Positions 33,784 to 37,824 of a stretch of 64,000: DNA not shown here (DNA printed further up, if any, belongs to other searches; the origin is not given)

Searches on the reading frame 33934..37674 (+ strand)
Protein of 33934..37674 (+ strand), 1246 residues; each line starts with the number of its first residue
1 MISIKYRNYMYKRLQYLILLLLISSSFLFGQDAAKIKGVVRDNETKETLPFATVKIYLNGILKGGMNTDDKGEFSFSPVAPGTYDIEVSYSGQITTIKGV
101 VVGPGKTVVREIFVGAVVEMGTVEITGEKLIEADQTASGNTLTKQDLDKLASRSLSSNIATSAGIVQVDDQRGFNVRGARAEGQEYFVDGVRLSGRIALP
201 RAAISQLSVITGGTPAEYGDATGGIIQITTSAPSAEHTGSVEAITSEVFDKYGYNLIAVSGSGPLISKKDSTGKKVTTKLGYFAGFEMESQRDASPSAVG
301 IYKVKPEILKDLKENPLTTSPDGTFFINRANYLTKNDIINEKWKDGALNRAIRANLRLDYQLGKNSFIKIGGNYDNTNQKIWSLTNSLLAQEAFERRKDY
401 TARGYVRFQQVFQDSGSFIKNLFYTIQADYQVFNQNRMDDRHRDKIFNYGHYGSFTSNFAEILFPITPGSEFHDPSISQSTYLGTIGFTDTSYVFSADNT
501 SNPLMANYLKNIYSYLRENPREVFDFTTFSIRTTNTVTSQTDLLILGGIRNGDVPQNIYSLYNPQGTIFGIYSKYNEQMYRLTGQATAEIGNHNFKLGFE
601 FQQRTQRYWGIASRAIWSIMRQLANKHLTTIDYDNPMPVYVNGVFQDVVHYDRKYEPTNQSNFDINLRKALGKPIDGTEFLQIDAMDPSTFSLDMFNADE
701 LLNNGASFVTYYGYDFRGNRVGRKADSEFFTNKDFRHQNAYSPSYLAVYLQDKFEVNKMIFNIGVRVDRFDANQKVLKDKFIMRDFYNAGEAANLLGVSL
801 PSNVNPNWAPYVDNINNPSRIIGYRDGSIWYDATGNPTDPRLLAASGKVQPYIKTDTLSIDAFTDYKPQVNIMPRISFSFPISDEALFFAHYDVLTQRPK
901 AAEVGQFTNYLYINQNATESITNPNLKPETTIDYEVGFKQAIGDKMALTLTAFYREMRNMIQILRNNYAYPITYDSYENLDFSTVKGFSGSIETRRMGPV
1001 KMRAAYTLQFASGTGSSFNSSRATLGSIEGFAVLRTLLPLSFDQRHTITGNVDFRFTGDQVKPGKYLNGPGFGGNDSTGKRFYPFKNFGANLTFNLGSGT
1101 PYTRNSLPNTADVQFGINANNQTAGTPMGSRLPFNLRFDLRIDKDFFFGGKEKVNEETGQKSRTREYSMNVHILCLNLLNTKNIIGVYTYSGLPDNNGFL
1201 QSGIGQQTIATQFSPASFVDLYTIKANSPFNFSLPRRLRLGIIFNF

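Call 47: search_protein_families(library=pfam, proteins=[window:33934-37674:+], max_evalue=0.00001)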
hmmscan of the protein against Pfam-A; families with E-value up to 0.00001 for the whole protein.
window:33934-37674:+ (1246 aa): 4 families
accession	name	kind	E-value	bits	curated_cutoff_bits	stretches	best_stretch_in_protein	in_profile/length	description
PF00593.30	TonB_dep_Rec_b-barrel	-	2.1e-16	61.3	27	1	565-1014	30-359/436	TonB dependent receptor-like, beta-barrel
PF13620.12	CarboxypepD_reg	-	6.8e-12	46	32.3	1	36-109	2-76/82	Carboxypeptidase regulatory-like domain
PF13715.12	CarbopepD_reg_2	-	4.9e-09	36.5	32.2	1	36-106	1-68/88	CarboxypepD_reg-like domain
PF07715.20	Plug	-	3.3e-08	34.4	23.9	1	134-225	4-107/107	TonB-dependent Receptor Plug Domain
